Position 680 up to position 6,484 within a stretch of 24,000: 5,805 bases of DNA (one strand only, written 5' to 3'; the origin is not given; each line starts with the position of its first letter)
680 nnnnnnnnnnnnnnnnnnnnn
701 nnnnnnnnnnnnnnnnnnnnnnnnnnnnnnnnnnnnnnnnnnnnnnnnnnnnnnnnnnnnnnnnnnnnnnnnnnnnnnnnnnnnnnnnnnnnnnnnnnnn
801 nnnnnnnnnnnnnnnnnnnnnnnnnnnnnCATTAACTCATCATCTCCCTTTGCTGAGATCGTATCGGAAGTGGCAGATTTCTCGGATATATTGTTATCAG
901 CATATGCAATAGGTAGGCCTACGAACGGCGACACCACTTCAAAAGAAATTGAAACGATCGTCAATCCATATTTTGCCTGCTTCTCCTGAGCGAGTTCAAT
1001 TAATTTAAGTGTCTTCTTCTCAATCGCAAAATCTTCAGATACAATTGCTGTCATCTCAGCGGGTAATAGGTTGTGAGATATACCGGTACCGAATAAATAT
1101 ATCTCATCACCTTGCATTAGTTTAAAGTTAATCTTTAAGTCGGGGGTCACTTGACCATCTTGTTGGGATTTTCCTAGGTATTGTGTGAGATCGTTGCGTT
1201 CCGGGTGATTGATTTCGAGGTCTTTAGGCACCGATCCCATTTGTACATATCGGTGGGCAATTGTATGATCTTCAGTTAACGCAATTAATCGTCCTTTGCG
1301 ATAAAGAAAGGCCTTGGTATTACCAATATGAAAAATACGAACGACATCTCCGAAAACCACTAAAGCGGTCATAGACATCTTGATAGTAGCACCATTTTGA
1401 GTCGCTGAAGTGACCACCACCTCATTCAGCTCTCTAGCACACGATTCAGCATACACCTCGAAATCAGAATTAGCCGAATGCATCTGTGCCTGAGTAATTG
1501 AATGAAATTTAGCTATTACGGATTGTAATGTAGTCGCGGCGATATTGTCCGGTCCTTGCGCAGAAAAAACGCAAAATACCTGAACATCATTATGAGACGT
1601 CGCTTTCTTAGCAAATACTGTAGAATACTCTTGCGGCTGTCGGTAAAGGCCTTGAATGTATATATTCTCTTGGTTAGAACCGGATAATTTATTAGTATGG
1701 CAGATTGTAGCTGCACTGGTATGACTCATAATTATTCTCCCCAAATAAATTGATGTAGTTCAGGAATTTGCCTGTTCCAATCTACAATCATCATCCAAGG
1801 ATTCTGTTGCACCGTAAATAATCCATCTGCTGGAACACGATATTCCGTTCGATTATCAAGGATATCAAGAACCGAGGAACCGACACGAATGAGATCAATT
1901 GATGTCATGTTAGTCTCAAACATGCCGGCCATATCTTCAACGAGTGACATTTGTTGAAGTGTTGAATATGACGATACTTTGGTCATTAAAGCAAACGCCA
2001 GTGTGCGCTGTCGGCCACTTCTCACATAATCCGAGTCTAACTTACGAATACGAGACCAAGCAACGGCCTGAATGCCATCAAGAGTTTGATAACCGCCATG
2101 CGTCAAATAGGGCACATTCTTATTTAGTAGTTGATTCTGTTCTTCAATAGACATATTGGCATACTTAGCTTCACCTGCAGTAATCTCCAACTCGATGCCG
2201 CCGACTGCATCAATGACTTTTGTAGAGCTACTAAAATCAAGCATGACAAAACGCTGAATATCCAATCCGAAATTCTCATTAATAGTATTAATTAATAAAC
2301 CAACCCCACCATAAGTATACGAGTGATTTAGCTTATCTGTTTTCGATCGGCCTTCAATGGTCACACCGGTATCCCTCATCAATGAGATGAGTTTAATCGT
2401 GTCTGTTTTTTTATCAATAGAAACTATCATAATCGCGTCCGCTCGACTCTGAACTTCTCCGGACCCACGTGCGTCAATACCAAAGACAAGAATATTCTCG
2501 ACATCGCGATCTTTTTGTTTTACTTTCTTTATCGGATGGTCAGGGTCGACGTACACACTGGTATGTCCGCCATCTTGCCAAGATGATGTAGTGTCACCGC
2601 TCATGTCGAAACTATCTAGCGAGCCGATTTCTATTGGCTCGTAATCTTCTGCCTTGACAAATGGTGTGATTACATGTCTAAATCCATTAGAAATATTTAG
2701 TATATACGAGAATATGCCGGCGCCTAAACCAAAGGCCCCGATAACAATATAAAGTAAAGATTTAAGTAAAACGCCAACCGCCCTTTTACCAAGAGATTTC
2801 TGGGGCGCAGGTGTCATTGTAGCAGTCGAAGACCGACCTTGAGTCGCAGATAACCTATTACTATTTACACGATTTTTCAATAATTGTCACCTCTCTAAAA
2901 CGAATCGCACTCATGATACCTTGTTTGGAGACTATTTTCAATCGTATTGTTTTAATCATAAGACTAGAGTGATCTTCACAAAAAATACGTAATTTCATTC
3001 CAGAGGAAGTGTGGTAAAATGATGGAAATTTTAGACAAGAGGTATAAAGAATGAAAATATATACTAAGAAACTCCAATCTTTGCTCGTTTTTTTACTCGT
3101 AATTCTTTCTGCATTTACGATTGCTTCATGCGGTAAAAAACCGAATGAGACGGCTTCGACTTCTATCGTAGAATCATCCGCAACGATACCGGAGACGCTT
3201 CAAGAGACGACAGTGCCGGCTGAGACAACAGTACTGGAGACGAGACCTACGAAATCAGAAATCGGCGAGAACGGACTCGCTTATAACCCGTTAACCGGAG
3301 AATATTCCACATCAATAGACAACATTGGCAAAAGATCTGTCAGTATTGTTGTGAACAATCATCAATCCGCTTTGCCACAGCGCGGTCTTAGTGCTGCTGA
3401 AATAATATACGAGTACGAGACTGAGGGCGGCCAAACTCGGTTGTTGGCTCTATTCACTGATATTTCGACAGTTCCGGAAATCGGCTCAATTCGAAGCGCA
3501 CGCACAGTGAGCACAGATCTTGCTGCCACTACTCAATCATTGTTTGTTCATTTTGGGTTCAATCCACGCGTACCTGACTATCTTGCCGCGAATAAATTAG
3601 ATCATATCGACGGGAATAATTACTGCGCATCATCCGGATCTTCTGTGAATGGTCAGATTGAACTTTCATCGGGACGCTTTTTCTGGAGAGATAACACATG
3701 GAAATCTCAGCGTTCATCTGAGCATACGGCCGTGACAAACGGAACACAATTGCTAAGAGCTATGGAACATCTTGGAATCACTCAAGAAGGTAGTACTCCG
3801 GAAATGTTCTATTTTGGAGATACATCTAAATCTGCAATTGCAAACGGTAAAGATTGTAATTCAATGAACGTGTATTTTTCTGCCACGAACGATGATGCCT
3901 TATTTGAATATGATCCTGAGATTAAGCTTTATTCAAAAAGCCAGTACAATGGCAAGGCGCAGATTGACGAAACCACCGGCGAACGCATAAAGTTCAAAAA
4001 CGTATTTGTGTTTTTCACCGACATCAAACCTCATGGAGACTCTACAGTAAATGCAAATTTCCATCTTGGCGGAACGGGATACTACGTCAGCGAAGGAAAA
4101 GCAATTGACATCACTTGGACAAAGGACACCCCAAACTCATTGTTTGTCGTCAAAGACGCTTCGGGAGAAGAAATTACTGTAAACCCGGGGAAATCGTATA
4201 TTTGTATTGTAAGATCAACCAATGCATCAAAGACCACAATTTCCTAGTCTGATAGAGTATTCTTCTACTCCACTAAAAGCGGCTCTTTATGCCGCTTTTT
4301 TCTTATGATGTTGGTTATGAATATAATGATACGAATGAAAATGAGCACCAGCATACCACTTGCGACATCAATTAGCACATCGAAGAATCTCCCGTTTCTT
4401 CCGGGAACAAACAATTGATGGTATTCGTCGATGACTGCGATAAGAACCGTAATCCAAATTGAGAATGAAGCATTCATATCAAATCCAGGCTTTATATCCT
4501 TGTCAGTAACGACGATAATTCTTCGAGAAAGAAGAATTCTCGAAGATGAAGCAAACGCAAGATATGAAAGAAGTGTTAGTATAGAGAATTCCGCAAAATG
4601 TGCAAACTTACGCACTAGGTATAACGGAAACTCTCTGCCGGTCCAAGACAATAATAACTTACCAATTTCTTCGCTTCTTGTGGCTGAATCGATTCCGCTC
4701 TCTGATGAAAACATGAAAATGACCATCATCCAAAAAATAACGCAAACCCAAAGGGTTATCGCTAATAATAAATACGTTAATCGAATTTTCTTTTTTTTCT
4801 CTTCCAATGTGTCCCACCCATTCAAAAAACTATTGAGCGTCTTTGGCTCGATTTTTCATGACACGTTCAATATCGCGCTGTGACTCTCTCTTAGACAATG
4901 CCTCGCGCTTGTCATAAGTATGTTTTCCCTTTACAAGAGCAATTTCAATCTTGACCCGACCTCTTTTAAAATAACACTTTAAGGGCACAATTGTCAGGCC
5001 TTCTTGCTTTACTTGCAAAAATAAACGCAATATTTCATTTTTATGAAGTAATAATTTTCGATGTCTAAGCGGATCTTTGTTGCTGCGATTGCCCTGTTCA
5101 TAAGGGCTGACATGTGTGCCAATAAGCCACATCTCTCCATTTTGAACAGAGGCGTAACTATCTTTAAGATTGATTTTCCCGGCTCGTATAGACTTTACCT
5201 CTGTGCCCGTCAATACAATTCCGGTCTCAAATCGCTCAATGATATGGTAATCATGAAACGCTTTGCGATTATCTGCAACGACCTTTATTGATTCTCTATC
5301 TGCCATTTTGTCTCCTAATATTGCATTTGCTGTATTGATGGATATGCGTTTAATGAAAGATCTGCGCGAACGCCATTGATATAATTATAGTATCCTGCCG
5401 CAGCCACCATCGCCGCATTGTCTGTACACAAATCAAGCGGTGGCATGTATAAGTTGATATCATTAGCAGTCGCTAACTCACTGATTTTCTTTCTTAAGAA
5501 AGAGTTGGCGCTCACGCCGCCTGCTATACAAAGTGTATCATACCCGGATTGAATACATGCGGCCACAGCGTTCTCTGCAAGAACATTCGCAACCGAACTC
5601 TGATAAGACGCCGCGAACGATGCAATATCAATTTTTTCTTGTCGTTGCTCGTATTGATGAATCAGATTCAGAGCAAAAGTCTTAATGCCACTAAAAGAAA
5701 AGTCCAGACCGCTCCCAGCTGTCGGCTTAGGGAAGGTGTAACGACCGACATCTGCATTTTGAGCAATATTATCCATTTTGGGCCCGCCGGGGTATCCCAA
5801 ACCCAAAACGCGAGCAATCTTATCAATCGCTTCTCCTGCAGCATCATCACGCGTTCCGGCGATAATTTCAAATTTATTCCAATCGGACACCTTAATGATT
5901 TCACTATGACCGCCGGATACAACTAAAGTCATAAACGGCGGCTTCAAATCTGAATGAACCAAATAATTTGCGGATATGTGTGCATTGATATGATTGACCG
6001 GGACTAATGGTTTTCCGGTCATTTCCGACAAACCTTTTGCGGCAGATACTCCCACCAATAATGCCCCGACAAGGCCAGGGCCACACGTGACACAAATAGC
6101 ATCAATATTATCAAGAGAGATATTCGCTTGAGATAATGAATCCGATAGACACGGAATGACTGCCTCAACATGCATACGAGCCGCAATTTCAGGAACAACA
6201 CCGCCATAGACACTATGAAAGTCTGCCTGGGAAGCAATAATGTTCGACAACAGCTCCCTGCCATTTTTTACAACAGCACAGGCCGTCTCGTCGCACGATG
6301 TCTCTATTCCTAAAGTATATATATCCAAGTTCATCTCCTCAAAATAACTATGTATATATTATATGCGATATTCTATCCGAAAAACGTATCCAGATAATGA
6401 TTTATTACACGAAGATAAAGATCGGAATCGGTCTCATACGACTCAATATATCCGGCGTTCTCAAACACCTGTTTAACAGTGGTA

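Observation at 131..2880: Membrane PP2C-fold protein with all canonical metal-binding Asp positions replaced (predicted pseudophosphatase), fused to SH3b plus a Thr/Glu/Pro stalk and adjacent to an LCP ligase gene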

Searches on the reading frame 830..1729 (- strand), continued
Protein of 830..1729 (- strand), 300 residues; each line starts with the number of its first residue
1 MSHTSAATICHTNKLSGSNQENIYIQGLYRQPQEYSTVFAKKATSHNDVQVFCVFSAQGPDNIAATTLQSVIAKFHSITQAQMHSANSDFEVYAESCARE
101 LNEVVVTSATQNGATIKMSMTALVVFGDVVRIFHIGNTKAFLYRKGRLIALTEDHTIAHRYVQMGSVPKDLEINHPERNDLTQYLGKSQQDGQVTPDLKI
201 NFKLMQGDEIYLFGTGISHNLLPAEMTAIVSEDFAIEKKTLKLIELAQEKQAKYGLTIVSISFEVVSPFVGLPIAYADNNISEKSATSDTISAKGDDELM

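Call 79: find_encoding_contigs(protein=P0278, flank=5000, max_places=1)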
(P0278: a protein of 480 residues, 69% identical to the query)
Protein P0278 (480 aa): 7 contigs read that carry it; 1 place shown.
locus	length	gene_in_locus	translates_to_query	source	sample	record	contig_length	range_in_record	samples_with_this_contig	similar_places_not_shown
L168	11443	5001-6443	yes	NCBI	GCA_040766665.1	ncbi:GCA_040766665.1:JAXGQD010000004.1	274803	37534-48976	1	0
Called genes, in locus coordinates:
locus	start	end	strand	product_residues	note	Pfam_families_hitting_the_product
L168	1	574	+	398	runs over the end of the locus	PF19583:ODP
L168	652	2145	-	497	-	PF01225:Mur_ligase, PF08245:Mur_ligase_M, PF02875:Mur_ligase_C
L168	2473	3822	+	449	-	PF03448:MgtE_N, PF00571:CBS (weak), PF01769:MgtE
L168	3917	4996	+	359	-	PF03816:LytR_cpsA_psr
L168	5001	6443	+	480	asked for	PF00481:PP2C, PF13672:PP2C_2, PF07228:SpoIIE (faint)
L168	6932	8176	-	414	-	PF13793:Pribosyltran_N, PF00156:Pribosyltran, PF14572:Pribosyl_synth (weak)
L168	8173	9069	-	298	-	PF13793:Pribosyltran_N (weak), PF00156:Pribosyltran, PF14572:Pribosyl_synth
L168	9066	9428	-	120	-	-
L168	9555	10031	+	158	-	PF01926:MMR_HSR1, PF02421:FeoB_N (weak), PF03193:RsgA_GTPase (weak)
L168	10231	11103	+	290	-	PF13567:DUF4131, PF03772:Competence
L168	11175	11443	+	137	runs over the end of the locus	-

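Call 82: find_encoding_contigs(protein=P0142, flank=5000, max_places=2)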
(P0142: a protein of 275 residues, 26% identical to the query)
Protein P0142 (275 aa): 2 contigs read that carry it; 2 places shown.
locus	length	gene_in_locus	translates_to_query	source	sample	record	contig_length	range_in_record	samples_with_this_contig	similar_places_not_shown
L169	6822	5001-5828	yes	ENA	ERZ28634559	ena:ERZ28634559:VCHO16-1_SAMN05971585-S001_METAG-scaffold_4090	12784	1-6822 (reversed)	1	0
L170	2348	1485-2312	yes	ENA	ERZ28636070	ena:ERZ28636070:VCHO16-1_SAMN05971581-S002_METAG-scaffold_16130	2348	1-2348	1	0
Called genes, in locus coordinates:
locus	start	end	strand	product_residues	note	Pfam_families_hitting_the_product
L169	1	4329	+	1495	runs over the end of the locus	PF00498:FHA, PF16697:Yop-YscD_cpl (weak), PF01580:FtsK_SpoIIIE, PF00437:T2SSE (faint), PF01443:Viral_helicase1 (faint), PF05729:NACHT (faint), PF05872:HerA_C (faint), PF01580:FtsK_SpoIIIE, +8 more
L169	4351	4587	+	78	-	PF08817:YukD (weak)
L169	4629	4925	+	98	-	PF06013:WXG100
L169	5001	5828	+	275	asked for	PF00481:PP2C, PF13672:PP2C_2, PF07228:SpoIIE (faint)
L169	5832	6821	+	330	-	?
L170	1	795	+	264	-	?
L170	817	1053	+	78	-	PF08817:YukD (weak)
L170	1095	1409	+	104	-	-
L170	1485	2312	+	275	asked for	PF00481:PP2C, PF13672:PP2C_2, PF07228:SpoIIE (faint)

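Call 83: find_encoding_contigs(protein=P0147, flank=5000, max_places=2)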
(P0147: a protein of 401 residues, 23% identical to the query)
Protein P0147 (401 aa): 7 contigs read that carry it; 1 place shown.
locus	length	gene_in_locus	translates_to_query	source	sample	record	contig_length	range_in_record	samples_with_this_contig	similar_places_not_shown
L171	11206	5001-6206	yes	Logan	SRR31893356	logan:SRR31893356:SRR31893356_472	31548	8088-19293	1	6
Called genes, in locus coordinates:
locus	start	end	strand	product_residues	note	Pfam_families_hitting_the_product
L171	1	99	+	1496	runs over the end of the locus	PF00498:FHA, PF16697:Yop-YscD_cpl, PF01580:FtsK_SpoIIIE, PF00005:ABC_tran (faint), PF01443:Viral_helicase1 (faint), PF05729:NACHT (faint), PF01580:FtsK_SpoIIIE, PF03215:Rad17 (weak), +7 more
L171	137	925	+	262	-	-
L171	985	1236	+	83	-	PF08817:YukD (weak)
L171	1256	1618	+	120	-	PF06013:WXG100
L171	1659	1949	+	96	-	PF13780:DUF4176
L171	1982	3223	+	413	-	-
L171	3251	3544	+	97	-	PF13780:DUF4176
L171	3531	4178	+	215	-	-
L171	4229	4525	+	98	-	PF06013:WXG100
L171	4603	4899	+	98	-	PF06013:WXG100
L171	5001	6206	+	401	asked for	PF00481:PP2C, PF13672:PP2C_2, PF07228:SpoIIE (faint)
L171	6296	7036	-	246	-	PF00586:AIRS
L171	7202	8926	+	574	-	PF13177:DNA_pol3_delta2, PF00004:AAA, PF22608:DNAX_ATPase_lid, PF12169:DNA_pol3_gamma3, PF20964:DnaX_C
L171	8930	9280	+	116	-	PF02575:YbaB_DNA_bd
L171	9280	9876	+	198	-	PF21176:RecR_HhH, PF02132:RecR_ZnF (weak), PF13662:Toprim_4, PF01751:Toprim, PF21175:RecR_C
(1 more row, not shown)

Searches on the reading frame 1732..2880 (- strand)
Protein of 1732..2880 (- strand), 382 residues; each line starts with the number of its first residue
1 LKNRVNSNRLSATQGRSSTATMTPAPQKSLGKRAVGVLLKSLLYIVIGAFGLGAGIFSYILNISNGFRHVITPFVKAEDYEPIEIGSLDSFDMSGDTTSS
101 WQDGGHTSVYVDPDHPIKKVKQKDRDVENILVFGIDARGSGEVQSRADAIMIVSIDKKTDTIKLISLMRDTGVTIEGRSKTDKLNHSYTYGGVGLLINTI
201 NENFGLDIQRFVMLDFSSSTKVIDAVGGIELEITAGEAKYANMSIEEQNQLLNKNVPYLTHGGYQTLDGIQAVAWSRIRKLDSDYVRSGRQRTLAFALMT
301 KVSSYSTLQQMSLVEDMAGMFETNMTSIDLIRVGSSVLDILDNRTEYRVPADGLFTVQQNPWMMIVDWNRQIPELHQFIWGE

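Call 3: search_protein_families(library=pfam, proteins=[window:1732-2880:-], max_evalue=1)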
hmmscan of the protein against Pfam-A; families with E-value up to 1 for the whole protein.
window:1732-2880:- (382 aa): 1 family
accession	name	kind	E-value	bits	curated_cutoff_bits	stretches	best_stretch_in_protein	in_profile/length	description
PF03816.19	LytR_cpsA_psr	-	3.6e-33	115.3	24.6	1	146-303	1-149/150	LytR_cpsA_psr family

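Call 4: search_protein_families(library=ncbifam, proteins=[window:1732-2880:-], max_evalue=1)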
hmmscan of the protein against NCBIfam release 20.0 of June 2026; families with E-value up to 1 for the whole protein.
window:1732-2880:- (382 aa): 4 families
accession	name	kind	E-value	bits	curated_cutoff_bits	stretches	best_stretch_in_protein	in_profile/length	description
NF006897.1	PRK09379.1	equivalog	3.8e-30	105.1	441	1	112-355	44-272/298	polyisoprenyl-teichoic acid--peptidoglycan teichoic acid transferase TagU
TIGR00350.1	lytR_cpsA_psr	domain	3.3e-27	95.6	62.3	1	146-303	2-151/152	LCP family glycopolymer transferase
NF051849.1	LCP_trans_Cps2A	equivalog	1.5e-20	73.9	650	1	118-349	212-430/477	LCP family glycopolymer transferase CpsA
NF047591.1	ligase_LytR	equivalog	2.3e-19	69.9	450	1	129-323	59-257/336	glycopolymer--peptidoglycan transferase LytR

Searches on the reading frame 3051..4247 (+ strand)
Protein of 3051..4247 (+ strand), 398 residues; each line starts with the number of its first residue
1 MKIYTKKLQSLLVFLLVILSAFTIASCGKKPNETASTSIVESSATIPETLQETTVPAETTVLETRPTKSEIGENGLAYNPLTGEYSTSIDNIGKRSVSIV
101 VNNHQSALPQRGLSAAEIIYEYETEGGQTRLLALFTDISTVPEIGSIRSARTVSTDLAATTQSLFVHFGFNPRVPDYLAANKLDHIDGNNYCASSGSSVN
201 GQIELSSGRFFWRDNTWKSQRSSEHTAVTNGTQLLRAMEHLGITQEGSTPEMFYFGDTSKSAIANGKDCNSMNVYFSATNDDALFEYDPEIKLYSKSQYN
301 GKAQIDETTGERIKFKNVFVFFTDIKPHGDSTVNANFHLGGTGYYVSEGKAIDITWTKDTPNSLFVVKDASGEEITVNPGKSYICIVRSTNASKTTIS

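Call 3: search_protein_families(library=pfam, proteins=[window:3051-4247:+], max_evalue=1)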
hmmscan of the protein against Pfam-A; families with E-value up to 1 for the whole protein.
window:3051-4247:+ (398 aa): 3 families
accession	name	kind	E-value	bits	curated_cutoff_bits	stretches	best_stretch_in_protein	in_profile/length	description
PF11258.13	DUF3048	-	6.6e-34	117.6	25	1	81-243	1-147/148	Protein of unknown function (DUF3048) N-terminal domain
PF17479.7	DUF3048_C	-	5.4e-25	88.4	25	1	274-384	3-114/114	Protein of unknown function (DUF3048) C-terminal domain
PF16339.10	DUF4969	-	0.096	13.5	31.4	1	7-70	3-67/79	Domain of unknown function (DUF4969)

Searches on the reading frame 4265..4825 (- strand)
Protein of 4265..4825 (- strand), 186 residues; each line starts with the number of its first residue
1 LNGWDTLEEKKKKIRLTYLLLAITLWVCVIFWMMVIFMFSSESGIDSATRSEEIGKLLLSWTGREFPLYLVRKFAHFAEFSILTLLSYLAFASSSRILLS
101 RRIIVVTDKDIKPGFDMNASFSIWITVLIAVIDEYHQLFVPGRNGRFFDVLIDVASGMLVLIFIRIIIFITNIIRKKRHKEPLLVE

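Call 3: search_protein_families(library=pfam, proteins=[window:4265-4825:-], max_evalue=1)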
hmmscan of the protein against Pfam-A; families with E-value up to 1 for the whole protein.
window:4265-4825:- (186 aa): 2 families
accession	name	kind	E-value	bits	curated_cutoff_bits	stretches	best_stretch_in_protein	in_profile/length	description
PF04892.17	VanZ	-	4.2e-16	60.1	30.1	1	26-167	2-125/126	VanZ like family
PF10717.14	ODV-E18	-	0.16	12.3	28.1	1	15-49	21-55/87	Occlusion-derived virus envelope protein ODV-E18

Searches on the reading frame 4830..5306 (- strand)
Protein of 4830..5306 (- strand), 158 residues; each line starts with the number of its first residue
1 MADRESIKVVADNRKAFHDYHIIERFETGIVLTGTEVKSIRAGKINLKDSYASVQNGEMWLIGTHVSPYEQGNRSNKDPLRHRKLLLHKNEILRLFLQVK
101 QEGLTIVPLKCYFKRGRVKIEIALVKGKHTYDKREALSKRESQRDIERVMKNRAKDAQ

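Call 9: search_protein_families(library=pfam, proteins=[window:4830-5306:-], max_evalue=0.00001)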
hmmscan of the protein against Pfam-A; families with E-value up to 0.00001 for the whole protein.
window:4830-5306:- (158 aa): 1 family
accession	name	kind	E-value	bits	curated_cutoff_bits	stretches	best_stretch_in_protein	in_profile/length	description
PF01668.23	SmpB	-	1.5e-62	210.2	27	1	10-152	1-143/143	SmpB protein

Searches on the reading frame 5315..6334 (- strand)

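Call 9: search_protein_families(library=pfam, proteins=[window:5315-6334:-], max_evalue=0.00001)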
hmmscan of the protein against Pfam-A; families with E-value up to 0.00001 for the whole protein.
window:5315-6334:- (339 aa): 2 families
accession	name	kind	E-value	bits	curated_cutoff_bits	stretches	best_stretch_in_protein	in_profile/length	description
PF00814.31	TsaD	-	1.5e-90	303.9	24.8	1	27-311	1-263/264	tRNA N6-adenosine threonylcarbamoyltransferase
PF22521.2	HypF_C_2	-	1.3e-06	28.9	27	1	227-299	156-228/241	Carbamoyltransferase, Kae1-like Domain, second subdomain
